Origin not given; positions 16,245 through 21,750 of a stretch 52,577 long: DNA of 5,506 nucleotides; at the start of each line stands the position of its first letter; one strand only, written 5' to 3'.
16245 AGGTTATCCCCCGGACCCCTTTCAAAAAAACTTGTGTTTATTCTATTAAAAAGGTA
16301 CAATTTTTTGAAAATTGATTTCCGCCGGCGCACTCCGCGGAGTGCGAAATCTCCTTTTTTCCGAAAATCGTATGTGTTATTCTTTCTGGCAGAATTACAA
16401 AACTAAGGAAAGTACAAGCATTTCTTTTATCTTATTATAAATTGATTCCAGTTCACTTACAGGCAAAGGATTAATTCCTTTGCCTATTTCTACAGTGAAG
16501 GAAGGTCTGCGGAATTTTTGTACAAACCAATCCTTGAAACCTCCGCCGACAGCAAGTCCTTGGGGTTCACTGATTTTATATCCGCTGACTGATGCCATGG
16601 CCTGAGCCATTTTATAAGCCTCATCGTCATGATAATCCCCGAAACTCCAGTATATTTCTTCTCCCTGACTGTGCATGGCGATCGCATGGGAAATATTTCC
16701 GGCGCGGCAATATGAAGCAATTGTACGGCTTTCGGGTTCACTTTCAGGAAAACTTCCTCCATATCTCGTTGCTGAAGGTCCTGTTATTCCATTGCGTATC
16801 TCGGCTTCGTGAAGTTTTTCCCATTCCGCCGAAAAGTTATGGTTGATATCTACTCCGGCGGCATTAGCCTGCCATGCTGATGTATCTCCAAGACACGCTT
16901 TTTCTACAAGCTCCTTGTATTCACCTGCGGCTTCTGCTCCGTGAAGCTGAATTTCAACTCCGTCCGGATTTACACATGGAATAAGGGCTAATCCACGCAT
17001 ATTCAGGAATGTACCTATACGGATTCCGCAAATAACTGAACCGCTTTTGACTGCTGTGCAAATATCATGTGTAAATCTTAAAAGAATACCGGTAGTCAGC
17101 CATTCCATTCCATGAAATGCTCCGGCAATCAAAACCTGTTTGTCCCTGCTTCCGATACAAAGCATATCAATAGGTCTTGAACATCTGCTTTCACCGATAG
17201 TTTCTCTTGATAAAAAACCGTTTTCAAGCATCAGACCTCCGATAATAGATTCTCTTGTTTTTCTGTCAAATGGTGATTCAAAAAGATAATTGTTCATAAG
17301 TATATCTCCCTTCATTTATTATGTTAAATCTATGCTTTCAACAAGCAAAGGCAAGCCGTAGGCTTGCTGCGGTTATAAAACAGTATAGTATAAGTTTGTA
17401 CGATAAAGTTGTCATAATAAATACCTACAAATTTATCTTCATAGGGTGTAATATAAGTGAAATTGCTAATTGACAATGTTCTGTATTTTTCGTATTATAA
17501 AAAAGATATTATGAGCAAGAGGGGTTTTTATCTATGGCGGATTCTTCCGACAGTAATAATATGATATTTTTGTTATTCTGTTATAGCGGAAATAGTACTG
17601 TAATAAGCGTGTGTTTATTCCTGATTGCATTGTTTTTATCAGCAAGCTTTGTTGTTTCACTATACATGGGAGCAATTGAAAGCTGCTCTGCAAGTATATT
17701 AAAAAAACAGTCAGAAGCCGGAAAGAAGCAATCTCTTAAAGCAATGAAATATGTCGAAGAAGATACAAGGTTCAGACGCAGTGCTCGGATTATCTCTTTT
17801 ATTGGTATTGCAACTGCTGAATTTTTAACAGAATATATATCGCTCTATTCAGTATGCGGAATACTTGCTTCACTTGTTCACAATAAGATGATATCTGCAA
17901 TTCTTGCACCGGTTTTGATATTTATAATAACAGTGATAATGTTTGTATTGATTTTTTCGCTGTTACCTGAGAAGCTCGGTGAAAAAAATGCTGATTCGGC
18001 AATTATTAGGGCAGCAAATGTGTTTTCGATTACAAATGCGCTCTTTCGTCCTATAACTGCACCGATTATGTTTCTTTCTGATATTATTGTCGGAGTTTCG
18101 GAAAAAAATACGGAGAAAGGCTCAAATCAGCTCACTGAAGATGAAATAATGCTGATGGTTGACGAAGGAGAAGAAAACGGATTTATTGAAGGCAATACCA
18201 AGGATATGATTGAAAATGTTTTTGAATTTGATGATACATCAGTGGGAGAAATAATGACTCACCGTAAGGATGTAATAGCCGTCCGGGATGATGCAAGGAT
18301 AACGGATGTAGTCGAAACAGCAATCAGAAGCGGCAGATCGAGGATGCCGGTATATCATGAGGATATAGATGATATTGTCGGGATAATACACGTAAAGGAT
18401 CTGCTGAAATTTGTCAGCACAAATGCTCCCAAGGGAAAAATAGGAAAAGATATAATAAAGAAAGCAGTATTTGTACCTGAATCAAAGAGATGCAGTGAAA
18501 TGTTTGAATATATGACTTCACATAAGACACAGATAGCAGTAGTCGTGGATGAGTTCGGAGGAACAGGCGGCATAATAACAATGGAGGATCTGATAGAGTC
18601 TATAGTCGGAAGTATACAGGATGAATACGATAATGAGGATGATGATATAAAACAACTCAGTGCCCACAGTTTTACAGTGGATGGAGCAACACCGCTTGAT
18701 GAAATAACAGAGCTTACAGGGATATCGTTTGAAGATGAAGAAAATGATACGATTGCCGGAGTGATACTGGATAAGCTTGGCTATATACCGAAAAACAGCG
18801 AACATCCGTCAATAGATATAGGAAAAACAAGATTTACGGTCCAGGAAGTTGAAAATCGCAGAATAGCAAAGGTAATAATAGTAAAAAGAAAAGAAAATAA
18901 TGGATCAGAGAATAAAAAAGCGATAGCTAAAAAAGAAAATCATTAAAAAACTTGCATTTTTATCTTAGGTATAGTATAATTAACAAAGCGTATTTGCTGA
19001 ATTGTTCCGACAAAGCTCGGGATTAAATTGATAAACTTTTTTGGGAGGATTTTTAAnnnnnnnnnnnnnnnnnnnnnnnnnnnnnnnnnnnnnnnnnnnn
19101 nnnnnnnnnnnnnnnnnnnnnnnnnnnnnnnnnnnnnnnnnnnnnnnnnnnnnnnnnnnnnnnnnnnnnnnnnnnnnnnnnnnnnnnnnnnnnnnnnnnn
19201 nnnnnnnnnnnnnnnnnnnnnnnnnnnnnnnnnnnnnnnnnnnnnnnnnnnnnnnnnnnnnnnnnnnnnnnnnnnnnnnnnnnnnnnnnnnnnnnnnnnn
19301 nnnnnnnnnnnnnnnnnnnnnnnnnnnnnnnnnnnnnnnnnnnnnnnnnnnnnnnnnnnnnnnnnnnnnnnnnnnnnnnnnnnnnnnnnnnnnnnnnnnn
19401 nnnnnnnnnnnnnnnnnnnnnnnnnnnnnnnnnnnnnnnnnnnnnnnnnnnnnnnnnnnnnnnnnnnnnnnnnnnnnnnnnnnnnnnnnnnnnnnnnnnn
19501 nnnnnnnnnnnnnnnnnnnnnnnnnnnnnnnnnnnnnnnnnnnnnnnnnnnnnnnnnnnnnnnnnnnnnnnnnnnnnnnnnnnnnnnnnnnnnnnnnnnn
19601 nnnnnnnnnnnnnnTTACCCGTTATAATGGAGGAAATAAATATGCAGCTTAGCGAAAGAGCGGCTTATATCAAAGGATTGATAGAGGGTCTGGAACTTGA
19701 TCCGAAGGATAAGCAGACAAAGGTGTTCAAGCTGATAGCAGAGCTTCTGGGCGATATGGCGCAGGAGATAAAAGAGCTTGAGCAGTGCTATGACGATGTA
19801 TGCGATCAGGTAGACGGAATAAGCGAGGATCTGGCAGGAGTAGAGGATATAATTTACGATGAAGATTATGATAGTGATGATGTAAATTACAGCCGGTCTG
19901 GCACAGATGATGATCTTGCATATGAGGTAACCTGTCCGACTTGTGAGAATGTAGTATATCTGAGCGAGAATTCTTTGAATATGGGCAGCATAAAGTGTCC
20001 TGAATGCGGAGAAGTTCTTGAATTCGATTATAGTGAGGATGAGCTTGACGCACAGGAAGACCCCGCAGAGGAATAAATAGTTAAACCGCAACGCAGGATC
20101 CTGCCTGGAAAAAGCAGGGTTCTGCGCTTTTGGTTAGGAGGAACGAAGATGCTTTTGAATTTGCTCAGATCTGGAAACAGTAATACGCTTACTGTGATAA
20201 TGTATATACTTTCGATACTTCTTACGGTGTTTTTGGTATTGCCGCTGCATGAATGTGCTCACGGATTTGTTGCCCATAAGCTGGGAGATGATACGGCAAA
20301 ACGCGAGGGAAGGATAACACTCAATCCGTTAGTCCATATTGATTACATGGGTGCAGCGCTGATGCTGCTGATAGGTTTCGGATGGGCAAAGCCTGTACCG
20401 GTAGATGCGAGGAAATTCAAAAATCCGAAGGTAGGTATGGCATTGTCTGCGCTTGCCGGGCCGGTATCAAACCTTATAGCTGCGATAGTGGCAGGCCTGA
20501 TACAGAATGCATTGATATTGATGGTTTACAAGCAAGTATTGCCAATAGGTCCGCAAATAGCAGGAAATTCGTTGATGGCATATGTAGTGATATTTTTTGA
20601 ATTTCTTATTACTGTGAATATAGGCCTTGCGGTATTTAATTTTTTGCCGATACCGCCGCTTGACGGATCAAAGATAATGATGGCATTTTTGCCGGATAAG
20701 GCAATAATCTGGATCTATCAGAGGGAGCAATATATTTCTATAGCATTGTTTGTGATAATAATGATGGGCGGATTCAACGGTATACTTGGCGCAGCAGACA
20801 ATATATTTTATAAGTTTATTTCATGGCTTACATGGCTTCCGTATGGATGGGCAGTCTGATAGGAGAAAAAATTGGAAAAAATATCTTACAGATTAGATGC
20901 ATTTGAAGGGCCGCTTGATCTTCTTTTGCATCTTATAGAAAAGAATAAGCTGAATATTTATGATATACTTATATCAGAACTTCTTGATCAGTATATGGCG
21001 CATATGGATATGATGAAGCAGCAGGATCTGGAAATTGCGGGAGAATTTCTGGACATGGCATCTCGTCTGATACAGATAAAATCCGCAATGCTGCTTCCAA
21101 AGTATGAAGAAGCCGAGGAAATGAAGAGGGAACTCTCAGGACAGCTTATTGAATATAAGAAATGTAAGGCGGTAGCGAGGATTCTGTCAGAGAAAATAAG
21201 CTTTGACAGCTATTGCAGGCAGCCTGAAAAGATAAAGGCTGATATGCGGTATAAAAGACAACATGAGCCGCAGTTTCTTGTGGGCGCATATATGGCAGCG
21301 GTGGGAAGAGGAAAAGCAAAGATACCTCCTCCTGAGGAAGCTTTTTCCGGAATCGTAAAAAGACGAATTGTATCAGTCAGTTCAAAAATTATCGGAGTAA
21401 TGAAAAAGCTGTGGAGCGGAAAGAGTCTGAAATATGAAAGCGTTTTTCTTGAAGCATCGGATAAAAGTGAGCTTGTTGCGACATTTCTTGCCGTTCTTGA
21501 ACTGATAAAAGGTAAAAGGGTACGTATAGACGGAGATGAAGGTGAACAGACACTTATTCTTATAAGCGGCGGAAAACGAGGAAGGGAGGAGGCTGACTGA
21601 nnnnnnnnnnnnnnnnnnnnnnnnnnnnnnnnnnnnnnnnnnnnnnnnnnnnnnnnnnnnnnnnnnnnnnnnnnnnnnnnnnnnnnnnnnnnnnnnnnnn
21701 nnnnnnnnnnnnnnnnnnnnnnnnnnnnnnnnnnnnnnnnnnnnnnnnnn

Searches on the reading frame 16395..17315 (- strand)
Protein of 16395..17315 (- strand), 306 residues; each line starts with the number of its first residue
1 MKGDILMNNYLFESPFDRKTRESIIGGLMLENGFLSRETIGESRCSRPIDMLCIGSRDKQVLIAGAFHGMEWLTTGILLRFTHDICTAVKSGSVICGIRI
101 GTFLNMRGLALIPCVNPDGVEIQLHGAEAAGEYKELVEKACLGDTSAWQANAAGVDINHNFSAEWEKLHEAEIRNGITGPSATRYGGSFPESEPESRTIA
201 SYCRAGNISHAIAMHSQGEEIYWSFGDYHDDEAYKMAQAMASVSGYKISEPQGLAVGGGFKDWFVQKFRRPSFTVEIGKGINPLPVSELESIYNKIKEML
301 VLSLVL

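Call 15: search_protein_families(library=pfam, proteins=[window:16395-17315:-], max_evalue=0.0001)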
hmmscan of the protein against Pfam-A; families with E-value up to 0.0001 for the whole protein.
window:16395-17315:- (306 aa): 1 family
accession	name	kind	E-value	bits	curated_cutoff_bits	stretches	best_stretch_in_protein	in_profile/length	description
PF00246.29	Peptidase_M14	-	2.1e-26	93.6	21.6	1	35-292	16-279/286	Zinc carboxypeptidase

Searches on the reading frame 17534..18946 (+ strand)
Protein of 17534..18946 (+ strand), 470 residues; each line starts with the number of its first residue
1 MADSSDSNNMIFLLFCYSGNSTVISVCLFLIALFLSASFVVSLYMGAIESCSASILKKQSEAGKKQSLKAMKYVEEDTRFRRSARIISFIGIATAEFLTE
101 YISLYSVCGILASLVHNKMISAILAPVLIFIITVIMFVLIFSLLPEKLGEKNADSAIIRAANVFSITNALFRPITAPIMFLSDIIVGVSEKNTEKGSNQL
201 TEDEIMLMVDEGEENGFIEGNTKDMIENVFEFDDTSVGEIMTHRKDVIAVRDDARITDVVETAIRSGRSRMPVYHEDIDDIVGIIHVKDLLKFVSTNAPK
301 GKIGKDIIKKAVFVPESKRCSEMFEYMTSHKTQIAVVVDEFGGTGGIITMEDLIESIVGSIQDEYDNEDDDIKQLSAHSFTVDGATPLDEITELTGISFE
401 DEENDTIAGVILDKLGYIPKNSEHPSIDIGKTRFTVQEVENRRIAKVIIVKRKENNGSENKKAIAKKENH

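Call 6: search_protein_families(library=pfam, proteins=[window:17534-18946:+], max_evalue=0.01)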
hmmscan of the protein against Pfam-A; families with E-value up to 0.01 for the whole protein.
window:17534-18946:+ (470 aa): 3 families
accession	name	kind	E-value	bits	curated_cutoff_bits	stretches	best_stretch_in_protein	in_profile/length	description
PF03471.22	CorC_HlyC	-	1.5e-22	79.8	27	1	374-451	2-79/81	Transporter associated domain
PF00571.33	CBS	-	1.7e-14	54.3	24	2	237-294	1-55/57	CBS domain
PF01595.25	CNNM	-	3.8e-14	53.2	28.4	1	32-219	4-178/181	Cyclin M transmembrane N-terminal domain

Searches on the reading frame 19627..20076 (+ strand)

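Call 6: search_protein_families(library=pfam, proteins=[window:19627-20076:+], max_evalue=0.01)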
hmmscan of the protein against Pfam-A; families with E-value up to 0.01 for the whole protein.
window:19627-20076:+ (149 aa): 7 families
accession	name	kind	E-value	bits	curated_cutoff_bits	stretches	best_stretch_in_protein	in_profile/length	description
PF21344.3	Zn_ribbon_LysW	-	0.00017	21.6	27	1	101-132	1-32/46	Alpha-aminoadipate carrier protein LysW-like, globular domain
PF05816.16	TelA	-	0.00048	19.7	30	1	23-74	59-111/332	Toxic anion resistance protein (TelA)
PF21276.3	ZNF512_C2HC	-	0.00067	19.7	27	0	100-110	13-23/38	Zinc finger protein 512, C2HC zinc finger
PF01485.27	IBR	-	0.002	18.6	24.3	0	102-129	20-49/65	IBR domain, a half RING-finger domain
PF13248.11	Zn_ribbon_3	-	0.0036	17.2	27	0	122-131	3-12/26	zinc-ribbon domain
PF17848.7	Zn_ribbon_ACC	-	0.005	17.5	24.5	0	122-131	2-11/26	Acetyl-CoA carboxylase zinc finger domain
PF24441.1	DUF7560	-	0.0091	16.1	27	0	99-108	4-13/44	Family of unknown function (DUF7560)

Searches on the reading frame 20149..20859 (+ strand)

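Call 6: search_protein_families(library=pfam, proteins=[window:20149-20859:+], max_evalue=0.01)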
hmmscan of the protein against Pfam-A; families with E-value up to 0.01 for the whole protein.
window:20149-20859:+ (236 aa): 1 family
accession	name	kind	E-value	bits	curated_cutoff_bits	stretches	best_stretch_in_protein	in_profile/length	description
PF02163.28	Peptidase_M50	-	8.8e-11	42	27.2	1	24-206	3-219/221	Peptidase family M50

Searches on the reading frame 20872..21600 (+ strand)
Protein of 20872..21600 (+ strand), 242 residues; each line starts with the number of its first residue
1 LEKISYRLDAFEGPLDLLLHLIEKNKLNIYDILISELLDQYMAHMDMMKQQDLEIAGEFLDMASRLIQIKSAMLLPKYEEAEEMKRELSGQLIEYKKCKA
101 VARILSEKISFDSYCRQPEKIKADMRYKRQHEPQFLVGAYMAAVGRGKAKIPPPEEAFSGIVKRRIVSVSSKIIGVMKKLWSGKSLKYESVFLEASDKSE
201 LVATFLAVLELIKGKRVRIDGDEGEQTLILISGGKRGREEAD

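Call 6: search_protein_families(library=pfam, proteins=[window:20872-21600:+], max_evalue=0.01)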
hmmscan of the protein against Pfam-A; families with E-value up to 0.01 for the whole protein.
window:20872-21600:+ (242 aa): 1 family
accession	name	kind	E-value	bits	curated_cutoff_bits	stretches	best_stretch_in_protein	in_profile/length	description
PF02616.19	SMC_ScpA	-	3.3e-23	83.3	24.6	1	21-228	1-227/232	Segregation and condensation protein ScpA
